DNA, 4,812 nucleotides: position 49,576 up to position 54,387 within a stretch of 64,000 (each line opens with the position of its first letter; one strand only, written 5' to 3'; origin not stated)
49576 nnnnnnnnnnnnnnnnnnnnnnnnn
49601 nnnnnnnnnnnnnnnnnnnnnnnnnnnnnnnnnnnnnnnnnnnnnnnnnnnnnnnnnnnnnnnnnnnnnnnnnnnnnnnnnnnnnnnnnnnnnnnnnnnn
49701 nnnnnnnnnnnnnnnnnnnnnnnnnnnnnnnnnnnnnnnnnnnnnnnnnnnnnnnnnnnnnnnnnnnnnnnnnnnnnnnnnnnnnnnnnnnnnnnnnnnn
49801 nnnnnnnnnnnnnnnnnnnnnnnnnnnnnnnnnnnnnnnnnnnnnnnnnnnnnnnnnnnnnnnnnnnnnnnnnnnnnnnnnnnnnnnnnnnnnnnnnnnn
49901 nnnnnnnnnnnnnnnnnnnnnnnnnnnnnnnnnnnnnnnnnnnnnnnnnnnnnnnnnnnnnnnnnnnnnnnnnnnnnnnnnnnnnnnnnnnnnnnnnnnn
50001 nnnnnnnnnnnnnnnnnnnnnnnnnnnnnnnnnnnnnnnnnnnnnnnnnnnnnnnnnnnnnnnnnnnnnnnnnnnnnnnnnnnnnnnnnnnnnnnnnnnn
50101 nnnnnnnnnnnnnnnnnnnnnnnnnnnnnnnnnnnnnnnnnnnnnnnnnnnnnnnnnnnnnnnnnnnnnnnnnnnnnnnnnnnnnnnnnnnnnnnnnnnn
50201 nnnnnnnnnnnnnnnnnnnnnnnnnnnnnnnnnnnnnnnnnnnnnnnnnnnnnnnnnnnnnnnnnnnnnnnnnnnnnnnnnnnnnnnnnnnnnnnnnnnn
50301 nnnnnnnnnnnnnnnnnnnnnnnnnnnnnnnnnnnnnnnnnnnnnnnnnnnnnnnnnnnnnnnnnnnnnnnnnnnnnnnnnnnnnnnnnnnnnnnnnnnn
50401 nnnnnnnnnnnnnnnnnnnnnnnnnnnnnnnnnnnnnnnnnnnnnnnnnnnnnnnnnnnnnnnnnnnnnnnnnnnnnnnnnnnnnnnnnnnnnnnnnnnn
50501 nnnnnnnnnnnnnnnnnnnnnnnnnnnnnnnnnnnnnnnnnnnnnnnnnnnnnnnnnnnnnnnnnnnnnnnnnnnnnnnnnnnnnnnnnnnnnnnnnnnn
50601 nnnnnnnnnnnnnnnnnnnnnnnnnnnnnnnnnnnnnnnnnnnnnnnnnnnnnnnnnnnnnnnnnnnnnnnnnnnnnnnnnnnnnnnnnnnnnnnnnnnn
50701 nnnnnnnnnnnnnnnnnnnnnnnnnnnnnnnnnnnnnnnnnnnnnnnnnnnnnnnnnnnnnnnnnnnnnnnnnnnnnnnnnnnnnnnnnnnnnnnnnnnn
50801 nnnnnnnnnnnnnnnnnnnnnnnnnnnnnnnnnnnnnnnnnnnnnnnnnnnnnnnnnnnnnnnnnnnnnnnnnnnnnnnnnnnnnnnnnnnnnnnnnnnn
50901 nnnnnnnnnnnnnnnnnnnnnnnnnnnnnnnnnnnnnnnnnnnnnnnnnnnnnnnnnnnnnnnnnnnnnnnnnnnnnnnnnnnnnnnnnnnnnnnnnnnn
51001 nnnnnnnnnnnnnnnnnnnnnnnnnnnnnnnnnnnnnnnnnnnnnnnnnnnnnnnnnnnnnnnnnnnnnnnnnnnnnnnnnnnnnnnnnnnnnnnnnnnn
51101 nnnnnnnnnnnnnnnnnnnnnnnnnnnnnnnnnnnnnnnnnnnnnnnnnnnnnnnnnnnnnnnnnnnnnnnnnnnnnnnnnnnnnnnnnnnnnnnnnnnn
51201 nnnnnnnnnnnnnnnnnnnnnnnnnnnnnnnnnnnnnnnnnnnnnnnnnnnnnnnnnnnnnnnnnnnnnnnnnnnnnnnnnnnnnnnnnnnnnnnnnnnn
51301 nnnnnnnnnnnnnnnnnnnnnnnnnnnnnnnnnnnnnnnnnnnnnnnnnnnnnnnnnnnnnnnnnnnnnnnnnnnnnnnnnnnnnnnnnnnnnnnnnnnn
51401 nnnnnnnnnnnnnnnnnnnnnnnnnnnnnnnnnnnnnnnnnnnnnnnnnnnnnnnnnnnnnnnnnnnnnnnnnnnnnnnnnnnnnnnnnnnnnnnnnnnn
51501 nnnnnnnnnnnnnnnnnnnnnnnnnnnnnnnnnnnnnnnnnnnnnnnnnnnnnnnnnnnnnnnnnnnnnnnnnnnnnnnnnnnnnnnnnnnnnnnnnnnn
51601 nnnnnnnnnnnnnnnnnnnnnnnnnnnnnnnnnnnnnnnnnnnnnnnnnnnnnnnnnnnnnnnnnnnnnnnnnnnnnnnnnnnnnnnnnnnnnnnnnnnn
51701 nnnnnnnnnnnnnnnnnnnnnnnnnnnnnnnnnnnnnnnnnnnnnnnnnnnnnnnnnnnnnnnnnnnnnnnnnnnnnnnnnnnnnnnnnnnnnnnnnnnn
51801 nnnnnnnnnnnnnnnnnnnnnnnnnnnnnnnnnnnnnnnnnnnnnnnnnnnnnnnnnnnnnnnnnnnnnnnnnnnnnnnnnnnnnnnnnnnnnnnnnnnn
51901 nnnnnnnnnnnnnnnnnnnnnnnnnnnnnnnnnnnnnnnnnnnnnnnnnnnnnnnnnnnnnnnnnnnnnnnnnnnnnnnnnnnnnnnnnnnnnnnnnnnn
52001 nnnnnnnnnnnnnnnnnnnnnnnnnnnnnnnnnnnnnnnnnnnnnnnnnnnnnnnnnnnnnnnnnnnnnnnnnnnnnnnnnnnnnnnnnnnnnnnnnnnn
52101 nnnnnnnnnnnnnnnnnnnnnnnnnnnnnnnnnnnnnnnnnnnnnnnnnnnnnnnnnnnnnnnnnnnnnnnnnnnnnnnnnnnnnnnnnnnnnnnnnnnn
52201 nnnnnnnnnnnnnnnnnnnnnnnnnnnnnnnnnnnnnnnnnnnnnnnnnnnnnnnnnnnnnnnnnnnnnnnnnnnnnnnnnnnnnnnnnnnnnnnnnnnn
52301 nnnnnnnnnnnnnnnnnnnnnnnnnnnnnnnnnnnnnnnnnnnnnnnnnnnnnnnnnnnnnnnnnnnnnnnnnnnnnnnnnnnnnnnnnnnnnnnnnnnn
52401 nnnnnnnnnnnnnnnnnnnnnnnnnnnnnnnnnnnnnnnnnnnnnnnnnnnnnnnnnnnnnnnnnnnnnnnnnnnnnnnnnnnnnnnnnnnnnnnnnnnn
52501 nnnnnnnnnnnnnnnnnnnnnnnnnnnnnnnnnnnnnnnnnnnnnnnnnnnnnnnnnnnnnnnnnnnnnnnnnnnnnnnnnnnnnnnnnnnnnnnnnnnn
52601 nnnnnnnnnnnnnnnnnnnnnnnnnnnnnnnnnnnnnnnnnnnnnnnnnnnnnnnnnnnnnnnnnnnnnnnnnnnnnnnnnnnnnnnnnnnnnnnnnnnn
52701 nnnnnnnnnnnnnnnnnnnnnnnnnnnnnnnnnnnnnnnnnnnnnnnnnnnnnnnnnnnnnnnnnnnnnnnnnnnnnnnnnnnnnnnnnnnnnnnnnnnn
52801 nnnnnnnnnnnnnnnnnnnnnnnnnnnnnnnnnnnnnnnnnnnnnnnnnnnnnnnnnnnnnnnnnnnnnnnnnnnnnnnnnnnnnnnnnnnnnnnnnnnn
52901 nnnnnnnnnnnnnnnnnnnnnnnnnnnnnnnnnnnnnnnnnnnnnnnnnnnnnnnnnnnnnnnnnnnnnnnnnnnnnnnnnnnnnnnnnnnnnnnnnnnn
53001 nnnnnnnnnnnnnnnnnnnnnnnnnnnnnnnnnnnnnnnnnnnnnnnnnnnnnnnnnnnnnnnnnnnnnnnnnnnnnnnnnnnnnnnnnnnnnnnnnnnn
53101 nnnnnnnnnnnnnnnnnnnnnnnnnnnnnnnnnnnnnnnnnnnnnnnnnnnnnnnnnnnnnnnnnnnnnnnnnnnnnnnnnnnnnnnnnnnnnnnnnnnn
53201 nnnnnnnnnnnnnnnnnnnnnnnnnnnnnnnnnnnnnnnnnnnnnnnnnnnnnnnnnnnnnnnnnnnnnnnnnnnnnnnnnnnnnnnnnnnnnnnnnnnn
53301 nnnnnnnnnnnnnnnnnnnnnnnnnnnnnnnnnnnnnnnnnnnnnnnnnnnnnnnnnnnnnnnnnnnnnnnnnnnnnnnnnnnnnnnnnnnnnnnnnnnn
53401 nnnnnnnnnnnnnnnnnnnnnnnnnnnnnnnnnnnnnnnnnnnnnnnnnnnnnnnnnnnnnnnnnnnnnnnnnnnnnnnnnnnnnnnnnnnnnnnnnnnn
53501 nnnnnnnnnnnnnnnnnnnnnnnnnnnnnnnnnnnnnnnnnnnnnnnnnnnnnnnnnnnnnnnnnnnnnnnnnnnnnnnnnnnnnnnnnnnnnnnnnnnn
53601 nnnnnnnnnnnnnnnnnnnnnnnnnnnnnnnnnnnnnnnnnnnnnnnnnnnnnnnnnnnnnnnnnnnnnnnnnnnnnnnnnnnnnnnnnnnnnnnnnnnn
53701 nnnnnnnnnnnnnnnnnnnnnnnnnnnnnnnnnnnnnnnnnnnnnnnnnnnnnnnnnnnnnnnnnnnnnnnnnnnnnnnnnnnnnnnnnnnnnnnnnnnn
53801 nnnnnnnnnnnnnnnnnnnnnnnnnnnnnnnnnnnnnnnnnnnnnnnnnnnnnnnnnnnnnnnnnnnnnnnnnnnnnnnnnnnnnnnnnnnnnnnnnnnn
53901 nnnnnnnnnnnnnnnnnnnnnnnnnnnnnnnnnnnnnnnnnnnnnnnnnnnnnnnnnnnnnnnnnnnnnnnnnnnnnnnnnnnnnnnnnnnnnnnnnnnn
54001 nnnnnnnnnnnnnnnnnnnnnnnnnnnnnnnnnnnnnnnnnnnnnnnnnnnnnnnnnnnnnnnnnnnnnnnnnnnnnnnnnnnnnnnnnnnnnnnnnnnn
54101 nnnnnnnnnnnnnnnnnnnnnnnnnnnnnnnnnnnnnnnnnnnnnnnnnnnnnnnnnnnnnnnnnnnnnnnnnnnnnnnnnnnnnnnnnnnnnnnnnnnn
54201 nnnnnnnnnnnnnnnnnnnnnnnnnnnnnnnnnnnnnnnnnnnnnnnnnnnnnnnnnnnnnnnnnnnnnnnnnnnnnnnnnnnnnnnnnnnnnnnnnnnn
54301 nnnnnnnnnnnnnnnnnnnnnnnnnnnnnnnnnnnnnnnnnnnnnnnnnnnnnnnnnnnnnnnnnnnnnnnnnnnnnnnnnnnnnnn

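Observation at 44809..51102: Two tandem modules whose A domains lack the alpha-amino-anchoring Asp235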

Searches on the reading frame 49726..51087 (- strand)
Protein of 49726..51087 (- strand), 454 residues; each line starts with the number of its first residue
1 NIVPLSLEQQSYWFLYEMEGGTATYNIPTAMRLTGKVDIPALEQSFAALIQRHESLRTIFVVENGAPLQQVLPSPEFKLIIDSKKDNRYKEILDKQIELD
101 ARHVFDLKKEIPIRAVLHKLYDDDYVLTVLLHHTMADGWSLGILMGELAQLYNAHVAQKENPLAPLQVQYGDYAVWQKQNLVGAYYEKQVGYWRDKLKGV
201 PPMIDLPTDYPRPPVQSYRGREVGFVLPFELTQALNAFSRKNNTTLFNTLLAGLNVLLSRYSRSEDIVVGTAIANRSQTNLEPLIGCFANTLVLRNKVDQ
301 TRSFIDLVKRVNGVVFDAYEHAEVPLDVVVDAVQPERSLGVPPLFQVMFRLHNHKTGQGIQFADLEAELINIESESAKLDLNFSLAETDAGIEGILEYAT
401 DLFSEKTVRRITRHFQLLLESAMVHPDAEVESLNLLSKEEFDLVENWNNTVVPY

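Call 34: search_solved_structures(query=window:49726-51087:-, max_evalue=1e-10)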
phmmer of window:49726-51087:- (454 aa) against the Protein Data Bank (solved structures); distinct sequences matched with E-value up to 1e-10: 45.
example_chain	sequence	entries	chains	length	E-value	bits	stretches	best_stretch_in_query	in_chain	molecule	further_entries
5u89_A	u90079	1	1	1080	4.3e-85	289.3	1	3-440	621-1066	Amino acid adenylation domain protein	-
6oyf_A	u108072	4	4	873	5e-81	275.9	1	3-451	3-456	Txo1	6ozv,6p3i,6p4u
6p1j_A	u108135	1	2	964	6.7e-79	268.8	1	4-451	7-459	Txo2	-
2jgp_A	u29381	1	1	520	1.7e-76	260.9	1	4-433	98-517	TYROCIDINE SYNTHETASE 3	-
7kw2_A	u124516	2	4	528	4.1e-61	210.2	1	5-434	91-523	PCP-C didomain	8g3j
7kvw_A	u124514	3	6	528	5.4e-61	209.9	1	6-434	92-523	PCP-C didomain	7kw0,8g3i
8xjz_C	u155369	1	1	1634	1e-60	209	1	3-440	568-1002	Peptide synthetase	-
8fx7_A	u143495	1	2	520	1.2e-60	208.7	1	5-426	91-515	PCP-C didomain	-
8fx6_A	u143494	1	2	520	1.6e-60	208.3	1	6-426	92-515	PCP-C didomain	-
8z0q_C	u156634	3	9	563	1.1e-59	205.5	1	4-433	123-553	Special condensation domain in NRPS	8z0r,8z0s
8qnf_A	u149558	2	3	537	1e-52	182.6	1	4-440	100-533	Condensation domain TomBC from the Tomaymycin non-ribosomal peptide synthetase | Tomaymycin non-ribosomal peptide synthetase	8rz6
4tx2_B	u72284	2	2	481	2.6e-49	171.4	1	3-437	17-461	Non-ribosomal peptide synthetase | Peptide synthetase, module 7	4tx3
6mfy_A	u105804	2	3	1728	5.2e-45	157.2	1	13-451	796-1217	Linear gramicidin synthase subunit A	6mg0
6mfz_A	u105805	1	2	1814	5.6e-45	157.1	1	13-451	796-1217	Linear gramicidin synthase subunit A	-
9be3_A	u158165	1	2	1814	5.6e-45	157.1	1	13-451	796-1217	Linear gramicidin synthase subunit A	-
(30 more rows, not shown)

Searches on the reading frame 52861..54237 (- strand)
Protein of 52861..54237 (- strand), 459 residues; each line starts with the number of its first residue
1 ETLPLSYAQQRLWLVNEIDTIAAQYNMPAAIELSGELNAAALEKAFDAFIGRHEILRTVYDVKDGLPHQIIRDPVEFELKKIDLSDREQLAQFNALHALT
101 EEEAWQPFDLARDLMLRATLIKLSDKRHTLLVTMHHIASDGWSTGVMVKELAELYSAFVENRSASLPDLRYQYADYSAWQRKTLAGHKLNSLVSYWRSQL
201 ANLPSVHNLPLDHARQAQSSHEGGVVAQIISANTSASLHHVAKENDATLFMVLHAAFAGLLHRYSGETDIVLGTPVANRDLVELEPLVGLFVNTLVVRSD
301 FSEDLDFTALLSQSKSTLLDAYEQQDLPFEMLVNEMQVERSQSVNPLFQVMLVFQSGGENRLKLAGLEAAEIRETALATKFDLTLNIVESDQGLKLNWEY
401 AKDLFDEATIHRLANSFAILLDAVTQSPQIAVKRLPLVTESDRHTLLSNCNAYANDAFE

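Call 35: search_solved_structures(query=window:52861-54237:-, max_evalue=1e-10)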
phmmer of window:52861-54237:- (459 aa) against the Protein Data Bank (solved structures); distinct sequences matched with E-value up to 1e-10: 51.
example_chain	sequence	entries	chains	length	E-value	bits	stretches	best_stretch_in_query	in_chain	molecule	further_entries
6p1j_A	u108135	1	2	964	9.6e-91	307.9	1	3-454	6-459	Txo2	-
5u89_A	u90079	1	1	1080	3.2e-89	302.9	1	1-449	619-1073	Amino acid adenylation domain protein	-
6oyf_A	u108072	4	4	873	3.6e-88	299.4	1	3-454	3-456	Txo1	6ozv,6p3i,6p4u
2jgp_A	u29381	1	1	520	6.5e-75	255.7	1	3-434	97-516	TYROCIDINE SYNTHETASE 3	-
8z0q_C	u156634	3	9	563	3e-65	223.9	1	2-435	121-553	Special condensation domain in NRPS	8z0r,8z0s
7kvw_A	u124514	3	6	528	9e-59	202.5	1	5-426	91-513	PCP-C didomain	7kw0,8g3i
8fx6_A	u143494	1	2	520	1.2e-58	202.2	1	5-422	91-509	PCP-C didomain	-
7kw2_A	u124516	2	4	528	8.1e-58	199.4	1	5-426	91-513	PCP-C didomain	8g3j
8fx7_A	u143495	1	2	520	1.1e-57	199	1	5-422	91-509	PCP-C didomain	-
4tx2_B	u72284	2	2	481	4.7e-56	193.6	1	1-443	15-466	Non-ribosomal peptide synthetase | Peptide synthetase, module 7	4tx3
8qnf_A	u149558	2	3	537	3.3e-51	177.6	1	5-442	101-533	Condensation domain TomBC from the Tomaymycin non-ribosomal peptide synthetase | Tomaymycin non-ribosomal peptide synthetase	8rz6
6m7l_B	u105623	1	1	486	6.4e-51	176.7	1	3-435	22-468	Putative non-ribosomal peptide synthetase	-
8xjz_C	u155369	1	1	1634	8.8e-51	176.2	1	3-450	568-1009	Peptide synthetase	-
9up2_A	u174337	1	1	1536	4e-46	160.9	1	3-456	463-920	PvdL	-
9lcq_A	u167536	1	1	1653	4.1e-46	160.8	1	3-456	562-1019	PvdL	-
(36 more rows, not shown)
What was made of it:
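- C3 and C4 are ordinary LCL-type domains by overall similarity (calls 34, 35). C3 and C4 look like ordinary LCL amide-forming domains overall (calls 34, 35).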
